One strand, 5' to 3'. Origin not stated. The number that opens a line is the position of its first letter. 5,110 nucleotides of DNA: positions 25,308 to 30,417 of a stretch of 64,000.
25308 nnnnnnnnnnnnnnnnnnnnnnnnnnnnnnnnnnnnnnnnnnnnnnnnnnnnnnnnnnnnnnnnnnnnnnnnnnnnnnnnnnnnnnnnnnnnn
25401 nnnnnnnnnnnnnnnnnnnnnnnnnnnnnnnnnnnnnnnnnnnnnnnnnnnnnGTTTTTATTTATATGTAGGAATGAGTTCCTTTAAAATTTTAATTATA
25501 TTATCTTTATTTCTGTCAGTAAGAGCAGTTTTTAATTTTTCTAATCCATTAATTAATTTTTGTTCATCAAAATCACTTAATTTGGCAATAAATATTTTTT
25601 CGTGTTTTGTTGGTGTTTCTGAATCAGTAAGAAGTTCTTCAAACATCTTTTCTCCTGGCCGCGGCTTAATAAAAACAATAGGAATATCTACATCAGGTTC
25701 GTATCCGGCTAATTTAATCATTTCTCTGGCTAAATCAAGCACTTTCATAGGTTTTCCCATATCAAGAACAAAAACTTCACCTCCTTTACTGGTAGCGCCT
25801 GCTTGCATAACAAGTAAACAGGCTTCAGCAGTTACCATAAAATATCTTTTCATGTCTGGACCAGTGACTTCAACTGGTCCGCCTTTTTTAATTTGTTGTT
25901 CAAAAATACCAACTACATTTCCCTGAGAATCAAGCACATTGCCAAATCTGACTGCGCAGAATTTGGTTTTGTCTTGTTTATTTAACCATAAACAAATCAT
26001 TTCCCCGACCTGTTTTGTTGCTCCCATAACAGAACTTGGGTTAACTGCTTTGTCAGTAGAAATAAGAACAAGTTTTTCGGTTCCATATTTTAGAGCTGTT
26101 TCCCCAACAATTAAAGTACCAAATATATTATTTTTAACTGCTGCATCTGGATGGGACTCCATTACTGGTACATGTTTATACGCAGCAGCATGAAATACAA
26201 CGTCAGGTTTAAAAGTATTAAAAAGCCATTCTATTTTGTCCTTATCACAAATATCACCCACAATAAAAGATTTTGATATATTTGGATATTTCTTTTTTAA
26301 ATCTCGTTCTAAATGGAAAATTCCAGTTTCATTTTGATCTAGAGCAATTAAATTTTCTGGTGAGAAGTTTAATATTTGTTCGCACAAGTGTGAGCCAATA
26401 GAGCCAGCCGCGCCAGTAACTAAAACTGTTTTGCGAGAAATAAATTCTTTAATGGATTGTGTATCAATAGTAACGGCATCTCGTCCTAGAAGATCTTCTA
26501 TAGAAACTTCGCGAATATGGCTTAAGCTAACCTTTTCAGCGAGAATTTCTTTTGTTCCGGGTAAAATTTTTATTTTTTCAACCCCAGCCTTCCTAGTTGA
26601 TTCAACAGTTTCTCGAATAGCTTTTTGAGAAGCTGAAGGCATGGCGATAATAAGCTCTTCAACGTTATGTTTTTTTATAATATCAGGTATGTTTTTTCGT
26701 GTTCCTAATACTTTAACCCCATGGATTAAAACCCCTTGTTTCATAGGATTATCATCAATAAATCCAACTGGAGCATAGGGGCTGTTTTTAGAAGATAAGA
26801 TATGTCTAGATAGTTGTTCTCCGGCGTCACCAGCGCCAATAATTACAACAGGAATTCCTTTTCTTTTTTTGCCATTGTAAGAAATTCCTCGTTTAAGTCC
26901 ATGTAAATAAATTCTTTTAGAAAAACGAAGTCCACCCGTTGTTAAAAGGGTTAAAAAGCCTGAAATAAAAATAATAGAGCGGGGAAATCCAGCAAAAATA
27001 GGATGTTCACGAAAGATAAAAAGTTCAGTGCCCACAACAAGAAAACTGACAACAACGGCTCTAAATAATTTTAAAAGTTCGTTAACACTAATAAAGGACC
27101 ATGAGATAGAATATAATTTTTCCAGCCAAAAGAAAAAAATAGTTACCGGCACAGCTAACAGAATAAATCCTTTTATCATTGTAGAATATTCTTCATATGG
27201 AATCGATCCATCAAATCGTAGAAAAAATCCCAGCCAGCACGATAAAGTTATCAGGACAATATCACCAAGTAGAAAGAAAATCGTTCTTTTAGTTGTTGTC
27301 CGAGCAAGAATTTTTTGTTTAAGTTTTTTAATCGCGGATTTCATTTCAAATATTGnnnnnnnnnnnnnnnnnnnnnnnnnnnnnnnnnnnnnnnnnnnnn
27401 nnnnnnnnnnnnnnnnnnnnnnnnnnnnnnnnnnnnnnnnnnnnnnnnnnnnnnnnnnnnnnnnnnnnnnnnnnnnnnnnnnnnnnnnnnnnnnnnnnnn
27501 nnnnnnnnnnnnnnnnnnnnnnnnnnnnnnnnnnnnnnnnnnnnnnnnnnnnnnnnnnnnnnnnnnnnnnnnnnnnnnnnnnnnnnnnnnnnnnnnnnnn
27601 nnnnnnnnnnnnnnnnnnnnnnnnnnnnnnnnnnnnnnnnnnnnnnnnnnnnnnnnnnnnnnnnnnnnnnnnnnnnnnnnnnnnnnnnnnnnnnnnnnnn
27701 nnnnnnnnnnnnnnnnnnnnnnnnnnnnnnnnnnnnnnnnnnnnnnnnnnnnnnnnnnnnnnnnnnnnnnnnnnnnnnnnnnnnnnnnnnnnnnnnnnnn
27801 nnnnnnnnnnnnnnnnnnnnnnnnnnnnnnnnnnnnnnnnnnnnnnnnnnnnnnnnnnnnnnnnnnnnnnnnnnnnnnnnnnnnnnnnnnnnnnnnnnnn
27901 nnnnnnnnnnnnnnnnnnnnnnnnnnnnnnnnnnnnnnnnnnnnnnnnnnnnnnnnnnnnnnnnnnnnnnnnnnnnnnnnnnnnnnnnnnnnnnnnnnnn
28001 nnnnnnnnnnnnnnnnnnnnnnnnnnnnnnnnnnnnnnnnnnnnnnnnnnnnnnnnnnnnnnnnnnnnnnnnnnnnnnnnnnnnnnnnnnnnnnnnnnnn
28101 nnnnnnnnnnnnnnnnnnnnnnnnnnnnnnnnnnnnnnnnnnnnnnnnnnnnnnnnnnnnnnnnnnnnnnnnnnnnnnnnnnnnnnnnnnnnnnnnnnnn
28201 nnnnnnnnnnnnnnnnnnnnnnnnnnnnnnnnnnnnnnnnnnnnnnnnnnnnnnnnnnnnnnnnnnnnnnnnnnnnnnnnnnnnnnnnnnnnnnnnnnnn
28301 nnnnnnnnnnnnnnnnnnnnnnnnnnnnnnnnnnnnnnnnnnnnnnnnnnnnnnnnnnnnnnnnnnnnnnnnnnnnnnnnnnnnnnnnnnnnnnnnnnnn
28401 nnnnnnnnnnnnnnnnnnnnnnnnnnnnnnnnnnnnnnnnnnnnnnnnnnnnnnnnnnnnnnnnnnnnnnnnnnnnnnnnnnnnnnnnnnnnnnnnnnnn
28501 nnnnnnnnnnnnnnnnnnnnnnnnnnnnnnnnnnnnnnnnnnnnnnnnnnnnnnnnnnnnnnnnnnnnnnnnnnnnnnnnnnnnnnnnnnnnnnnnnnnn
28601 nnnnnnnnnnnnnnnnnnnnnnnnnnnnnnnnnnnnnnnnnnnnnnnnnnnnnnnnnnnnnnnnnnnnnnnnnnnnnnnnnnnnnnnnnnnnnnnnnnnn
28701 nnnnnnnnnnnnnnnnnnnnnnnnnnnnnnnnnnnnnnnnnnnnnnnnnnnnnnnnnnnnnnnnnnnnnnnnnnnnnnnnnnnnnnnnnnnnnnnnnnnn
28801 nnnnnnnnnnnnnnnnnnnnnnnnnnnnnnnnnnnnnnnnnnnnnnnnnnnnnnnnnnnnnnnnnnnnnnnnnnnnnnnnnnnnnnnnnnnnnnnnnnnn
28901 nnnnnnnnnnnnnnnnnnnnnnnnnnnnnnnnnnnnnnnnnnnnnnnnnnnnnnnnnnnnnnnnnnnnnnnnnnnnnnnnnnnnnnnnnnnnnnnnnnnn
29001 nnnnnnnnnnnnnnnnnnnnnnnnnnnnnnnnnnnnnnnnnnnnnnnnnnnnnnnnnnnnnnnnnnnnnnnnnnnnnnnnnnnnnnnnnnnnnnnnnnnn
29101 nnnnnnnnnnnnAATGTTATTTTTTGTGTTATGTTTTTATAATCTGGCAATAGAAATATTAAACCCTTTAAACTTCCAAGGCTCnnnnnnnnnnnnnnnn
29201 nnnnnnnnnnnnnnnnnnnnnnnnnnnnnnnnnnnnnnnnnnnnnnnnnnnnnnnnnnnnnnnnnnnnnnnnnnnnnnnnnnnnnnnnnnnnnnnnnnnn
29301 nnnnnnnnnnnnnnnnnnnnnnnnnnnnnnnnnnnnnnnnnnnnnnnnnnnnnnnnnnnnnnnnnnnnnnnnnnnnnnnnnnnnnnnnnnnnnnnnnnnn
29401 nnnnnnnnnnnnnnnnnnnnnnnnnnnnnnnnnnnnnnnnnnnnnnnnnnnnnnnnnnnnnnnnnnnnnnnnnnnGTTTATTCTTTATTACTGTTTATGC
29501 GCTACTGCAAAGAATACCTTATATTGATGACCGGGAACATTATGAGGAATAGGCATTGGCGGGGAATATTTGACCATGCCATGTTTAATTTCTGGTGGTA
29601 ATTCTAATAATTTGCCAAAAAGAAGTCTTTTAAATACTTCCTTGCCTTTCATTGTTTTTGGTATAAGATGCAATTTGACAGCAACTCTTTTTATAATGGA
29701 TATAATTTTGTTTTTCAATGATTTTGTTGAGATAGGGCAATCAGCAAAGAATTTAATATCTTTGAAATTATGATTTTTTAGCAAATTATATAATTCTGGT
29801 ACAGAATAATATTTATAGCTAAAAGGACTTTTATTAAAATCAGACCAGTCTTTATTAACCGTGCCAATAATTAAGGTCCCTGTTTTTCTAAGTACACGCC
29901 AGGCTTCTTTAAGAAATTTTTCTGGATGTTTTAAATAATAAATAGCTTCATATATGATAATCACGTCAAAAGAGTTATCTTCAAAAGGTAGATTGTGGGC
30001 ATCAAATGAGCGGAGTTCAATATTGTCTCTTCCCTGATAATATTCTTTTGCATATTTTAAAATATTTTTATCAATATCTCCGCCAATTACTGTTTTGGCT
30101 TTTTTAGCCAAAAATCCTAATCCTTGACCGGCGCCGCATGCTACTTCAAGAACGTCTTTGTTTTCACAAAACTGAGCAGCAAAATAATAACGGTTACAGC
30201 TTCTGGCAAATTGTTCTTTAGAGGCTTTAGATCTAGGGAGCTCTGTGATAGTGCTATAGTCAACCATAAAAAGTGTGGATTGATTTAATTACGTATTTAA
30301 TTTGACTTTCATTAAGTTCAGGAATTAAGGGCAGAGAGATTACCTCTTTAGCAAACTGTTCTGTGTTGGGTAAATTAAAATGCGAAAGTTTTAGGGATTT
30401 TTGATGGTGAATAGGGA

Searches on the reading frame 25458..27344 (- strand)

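Call 60: search_protein_families(library=pfam, proteins=[window:25458-27344:-], max_evalue=0.000001)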
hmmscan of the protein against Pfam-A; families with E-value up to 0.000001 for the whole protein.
window:25458-27344:- (628 aa): 6 families
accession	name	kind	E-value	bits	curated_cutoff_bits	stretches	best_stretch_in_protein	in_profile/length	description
PF02719.21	Polysacc_synt_2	-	1.2e-104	350.1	20.2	1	307-588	1-292/293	Polysaccharide biosynthesis protein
PF01370.27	Epimerase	-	3.4e-26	92.6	20.9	1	307-526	1-238/240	NAD dependent epimerase/dehydratase family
PF16363.11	GDP_Man_Dehyd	-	1.3e-18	68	27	1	308-431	1-130/332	GDP-mannose 4,6 dehydratase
PF04321.23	RmlD_sub_bind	-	4.6e-16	59.2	27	1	306-548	2-233/287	RmlD substrate binding domain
PF13727.12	CoA_binding_3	-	3.5e-15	56.9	25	1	88-255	16-169/175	CoA-binding domain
PF01073.25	3Beta_HSD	-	2.6e-11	43.5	22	1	308-438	1-124/280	3-beta hydroxysteroid dehydrogenase/isomerase family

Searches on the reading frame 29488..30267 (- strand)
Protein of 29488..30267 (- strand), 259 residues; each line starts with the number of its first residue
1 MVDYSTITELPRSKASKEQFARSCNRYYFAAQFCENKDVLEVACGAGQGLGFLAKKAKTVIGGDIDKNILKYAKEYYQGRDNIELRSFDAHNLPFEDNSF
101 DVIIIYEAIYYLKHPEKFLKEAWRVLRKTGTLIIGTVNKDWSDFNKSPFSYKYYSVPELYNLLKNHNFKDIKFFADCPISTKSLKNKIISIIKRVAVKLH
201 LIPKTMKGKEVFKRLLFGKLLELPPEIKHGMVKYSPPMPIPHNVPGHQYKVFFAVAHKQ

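Call 21: search_protein_families(library=pfam, proteins=[window:29488-30267:-], max_evalue=0.00001)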
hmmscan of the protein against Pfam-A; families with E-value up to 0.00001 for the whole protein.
window:29488-30267:- (259 aa): 7 families
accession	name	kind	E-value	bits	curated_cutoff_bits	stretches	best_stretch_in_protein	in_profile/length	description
PF08241.18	Methyltransf_11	-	2e-24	86.5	21.2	1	40-134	1-95/95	Methyltransferase domain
PF13847.12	Methyltransf_31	-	1.1e-19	71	27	1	36-146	4-115/145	Methyltransferase domain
PF13649.12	Methyltransf_25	-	1.4e-19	71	27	1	39-130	1-97/97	Methyltransferase domain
PF01209.24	Ubie_methyltran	-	6.2e-13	49.1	20.1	1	36-173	48-190/233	ubiE/COQ5 methyltransferase family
PF13489.12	Methyltransf_23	-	5.8e-12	46.1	27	1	30-169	17-160/164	Methyltransferase domain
PF08242.18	Methyltransf_12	-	1.1e-11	45.7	30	1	40-132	1-98/98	Methyltransferase domain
PF07021.18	MetW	-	1.3e-06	28.6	21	1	38-129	16-105/193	Methionine biosynthesis protein MetW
